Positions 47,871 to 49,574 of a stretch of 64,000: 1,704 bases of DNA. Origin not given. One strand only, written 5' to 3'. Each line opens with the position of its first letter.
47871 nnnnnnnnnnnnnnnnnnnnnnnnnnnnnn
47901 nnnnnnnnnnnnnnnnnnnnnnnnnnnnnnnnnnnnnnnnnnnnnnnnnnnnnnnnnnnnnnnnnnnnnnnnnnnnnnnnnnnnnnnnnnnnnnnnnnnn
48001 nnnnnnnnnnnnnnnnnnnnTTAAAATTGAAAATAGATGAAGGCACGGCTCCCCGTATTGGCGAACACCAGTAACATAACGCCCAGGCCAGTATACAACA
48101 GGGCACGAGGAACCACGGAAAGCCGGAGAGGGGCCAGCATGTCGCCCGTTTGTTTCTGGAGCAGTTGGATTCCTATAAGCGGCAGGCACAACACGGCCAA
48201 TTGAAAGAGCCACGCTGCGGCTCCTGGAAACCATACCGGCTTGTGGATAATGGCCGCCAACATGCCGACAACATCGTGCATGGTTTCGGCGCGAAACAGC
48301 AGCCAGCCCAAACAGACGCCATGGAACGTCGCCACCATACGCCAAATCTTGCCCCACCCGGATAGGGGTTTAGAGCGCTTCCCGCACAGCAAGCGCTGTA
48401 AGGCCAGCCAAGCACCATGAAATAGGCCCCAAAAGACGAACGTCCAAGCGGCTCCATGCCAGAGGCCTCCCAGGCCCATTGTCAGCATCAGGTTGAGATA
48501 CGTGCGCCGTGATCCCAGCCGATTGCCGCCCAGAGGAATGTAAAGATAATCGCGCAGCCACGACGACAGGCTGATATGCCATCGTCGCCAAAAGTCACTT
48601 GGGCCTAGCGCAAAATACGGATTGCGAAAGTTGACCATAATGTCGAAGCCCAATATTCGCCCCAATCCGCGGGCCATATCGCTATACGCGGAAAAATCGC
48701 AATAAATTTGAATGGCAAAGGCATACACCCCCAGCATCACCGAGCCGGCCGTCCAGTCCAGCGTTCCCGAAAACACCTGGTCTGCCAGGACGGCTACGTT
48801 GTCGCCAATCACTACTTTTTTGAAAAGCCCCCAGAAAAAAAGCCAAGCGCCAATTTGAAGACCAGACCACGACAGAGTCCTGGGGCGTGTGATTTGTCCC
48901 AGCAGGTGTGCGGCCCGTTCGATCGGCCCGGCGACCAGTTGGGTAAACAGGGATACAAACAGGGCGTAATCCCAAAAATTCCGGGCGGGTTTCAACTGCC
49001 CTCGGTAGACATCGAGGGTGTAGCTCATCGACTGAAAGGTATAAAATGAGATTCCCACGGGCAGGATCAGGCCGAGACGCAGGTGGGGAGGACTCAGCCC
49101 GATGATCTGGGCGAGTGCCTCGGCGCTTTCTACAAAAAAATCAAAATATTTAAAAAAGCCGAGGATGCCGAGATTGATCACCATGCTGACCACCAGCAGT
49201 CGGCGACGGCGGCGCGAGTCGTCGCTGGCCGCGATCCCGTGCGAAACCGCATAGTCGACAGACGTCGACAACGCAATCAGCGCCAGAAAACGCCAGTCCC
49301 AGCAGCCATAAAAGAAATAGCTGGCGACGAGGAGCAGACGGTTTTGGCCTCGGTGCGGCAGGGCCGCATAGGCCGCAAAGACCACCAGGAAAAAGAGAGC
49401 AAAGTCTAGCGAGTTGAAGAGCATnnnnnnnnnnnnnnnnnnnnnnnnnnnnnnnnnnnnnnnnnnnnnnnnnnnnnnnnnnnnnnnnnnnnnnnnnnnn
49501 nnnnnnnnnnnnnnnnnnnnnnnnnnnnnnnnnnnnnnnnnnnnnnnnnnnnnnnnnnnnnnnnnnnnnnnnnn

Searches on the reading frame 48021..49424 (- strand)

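Call 98: search_protein_families(library=pfam, proteins=[window:48021-49424:-], max_evalue=0.00001)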
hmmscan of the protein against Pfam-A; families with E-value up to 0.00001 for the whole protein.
window:48021-49424:- (467 aa): 1 family
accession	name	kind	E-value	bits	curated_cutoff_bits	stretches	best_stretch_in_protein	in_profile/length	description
PF03062.24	MBOAT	-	6.6e-22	78.7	27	1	149-347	80-298/337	MBOAT, membrane-bound O-acyltransferase family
